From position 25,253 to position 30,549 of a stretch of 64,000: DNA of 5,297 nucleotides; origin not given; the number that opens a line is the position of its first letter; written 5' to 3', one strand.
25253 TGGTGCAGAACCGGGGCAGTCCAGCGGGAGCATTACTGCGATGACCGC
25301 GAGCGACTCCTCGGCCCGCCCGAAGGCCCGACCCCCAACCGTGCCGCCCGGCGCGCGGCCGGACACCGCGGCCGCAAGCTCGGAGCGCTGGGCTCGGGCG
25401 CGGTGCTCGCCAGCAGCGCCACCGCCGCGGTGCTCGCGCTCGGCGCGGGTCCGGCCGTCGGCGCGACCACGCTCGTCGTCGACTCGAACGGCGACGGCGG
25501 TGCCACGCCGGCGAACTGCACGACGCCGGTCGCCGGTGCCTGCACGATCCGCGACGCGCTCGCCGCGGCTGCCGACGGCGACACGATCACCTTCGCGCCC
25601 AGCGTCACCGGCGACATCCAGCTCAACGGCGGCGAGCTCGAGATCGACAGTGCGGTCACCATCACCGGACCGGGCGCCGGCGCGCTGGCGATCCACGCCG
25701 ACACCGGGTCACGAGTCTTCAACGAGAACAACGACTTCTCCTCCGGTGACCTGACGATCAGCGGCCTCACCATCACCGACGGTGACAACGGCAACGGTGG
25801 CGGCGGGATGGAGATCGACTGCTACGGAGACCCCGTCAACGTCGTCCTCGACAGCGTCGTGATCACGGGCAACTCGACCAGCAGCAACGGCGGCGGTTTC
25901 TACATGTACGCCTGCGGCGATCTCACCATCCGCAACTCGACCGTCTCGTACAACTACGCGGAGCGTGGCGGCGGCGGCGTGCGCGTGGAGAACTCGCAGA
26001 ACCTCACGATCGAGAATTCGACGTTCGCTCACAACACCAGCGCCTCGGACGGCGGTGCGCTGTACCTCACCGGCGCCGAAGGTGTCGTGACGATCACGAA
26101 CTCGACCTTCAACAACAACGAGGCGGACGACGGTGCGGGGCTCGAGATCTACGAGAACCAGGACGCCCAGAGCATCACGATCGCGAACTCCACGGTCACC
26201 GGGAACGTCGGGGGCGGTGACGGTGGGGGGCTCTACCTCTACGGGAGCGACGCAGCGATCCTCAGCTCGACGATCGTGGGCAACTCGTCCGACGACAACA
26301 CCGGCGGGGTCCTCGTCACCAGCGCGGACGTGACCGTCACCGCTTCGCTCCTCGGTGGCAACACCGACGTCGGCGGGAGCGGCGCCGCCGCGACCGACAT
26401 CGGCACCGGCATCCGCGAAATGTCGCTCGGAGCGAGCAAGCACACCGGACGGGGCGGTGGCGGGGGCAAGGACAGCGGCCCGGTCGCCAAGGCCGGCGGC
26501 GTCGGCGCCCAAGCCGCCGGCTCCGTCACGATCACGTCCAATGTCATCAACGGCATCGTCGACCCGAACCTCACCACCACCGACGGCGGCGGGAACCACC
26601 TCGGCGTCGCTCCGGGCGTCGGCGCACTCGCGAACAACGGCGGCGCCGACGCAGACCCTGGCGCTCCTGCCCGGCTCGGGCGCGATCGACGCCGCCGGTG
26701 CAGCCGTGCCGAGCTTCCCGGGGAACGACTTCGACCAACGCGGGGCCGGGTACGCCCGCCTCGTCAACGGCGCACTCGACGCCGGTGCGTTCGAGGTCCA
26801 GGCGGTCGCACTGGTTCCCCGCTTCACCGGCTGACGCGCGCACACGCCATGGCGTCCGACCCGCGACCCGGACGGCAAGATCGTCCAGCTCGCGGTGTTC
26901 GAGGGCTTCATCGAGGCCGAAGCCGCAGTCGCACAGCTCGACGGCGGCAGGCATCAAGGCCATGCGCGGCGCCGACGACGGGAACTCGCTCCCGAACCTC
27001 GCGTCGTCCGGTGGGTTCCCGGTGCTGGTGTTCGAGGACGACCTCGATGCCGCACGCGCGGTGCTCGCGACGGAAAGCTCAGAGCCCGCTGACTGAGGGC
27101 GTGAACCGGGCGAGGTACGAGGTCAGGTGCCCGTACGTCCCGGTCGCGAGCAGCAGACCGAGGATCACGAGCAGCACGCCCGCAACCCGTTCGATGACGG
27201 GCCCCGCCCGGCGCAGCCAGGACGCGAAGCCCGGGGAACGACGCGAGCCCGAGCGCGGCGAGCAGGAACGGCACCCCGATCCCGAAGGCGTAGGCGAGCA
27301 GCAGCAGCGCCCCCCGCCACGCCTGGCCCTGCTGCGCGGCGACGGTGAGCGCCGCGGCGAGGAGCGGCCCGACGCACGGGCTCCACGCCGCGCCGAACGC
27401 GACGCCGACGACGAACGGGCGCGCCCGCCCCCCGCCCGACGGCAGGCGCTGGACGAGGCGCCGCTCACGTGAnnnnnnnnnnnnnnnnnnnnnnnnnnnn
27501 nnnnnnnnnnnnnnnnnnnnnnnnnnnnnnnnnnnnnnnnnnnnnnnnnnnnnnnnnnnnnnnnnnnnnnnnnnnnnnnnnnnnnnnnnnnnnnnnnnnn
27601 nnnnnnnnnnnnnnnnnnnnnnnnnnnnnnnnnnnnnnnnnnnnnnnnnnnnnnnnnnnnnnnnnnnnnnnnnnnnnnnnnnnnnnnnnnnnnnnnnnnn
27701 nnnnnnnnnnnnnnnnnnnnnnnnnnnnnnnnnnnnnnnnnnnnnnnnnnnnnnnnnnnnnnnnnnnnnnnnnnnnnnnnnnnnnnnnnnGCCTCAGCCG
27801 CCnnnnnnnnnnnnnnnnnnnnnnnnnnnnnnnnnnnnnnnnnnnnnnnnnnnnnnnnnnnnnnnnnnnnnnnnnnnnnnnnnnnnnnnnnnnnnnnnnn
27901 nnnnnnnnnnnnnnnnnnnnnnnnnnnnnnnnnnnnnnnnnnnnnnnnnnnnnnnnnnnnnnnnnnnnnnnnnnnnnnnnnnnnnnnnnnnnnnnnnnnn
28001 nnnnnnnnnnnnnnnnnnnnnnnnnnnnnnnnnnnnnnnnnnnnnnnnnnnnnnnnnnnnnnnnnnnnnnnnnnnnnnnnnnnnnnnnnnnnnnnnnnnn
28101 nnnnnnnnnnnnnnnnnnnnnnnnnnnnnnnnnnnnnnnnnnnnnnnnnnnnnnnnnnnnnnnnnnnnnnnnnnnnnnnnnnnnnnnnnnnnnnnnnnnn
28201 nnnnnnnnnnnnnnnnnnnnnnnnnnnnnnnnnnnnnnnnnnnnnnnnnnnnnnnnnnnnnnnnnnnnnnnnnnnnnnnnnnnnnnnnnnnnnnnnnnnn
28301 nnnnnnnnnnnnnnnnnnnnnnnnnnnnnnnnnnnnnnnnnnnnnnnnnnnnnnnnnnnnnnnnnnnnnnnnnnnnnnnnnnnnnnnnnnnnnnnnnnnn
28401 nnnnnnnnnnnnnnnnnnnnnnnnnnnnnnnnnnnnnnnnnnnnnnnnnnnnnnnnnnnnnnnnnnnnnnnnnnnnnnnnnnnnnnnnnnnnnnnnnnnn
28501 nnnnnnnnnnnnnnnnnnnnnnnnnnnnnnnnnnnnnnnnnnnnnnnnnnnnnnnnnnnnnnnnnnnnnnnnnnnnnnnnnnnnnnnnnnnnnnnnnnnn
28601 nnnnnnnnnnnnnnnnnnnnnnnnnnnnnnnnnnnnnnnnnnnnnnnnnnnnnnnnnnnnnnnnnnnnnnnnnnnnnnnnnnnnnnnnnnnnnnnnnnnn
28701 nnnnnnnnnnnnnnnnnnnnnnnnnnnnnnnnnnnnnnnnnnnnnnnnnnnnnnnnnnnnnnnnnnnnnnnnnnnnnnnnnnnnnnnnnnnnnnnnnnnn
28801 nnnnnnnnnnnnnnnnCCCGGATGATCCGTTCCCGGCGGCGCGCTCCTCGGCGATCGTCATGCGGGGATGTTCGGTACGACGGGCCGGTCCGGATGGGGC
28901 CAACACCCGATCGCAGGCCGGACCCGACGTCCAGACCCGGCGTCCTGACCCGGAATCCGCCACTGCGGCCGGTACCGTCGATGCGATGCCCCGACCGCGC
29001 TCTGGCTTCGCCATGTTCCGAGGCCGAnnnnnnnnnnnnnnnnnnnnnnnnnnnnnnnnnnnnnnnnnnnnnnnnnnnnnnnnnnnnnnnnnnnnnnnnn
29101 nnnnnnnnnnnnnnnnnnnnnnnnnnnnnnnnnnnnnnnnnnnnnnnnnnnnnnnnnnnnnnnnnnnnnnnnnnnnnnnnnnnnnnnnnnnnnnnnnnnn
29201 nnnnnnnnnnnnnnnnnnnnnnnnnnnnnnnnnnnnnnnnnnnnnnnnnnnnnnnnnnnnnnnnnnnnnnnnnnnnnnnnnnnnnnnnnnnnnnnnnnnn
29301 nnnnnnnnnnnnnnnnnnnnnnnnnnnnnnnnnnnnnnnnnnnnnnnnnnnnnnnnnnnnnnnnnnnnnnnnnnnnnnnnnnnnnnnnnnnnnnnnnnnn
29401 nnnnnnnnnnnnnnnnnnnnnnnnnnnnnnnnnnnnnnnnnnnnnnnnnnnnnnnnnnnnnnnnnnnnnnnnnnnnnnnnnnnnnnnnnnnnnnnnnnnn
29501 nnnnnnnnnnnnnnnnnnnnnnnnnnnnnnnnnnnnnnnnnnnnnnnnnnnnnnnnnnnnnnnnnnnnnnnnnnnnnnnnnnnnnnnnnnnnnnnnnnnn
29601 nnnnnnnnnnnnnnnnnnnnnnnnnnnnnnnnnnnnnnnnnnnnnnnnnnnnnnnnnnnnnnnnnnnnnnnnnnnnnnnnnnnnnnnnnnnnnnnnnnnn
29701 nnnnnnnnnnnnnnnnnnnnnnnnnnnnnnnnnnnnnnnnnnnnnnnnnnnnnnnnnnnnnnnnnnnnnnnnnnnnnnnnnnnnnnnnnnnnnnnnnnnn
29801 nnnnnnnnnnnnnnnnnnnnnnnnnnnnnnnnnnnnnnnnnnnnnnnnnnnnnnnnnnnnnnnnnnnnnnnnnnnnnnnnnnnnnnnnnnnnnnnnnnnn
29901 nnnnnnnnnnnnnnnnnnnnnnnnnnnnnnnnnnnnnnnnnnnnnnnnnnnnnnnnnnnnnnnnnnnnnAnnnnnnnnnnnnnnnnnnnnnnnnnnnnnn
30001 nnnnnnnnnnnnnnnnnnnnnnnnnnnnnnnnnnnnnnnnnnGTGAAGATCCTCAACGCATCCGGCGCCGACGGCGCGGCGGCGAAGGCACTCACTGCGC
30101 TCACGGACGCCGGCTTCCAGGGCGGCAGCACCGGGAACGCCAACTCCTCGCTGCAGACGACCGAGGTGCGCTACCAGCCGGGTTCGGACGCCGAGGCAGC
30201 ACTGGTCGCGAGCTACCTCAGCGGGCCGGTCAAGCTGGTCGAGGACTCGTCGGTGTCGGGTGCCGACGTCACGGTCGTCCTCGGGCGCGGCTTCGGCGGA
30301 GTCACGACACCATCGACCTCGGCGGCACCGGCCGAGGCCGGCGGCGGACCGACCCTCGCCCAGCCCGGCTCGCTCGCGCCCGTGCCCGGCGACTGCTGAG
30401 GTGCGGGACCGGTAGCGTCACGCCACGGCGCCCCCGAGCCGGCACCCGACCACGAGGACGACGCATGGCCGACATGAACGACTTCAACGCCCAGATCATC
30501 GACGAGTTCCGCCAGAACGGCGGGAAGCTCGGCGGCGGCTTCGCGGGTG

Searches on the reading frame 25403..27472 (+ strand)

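Call 18: search_protein_families(library=pfam, proteins=[window:25403-27472:+], max_evalue=0.0001)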
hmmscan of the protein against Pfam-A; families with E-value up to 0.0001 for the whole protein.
window:25403-27472:+ (689 aa): 1 family
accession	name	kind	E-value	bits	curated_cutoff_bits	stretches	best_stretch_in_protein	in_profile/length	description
PF13229.12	Beta_helix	-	2.2e-14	53.8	25.9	1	94-253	23-148/158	Right handed beta helix region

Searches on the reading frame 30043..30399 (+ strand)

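Call 18: search_protein_families(library=pfam, proteins=[window:30043-30399:+], max_evalue=0.0001)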
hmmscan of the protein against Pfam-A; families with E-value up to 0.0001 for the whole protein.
window:30043-30399:+ (118 aa): 1 family
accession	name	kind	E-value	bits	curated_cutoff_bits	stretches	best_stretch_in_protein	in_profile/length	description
PF13399.11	LytR_C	-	1.4e-16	61.6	22.2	1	2-84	5-86/86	LytR cell envelope-related transcriptional attenuator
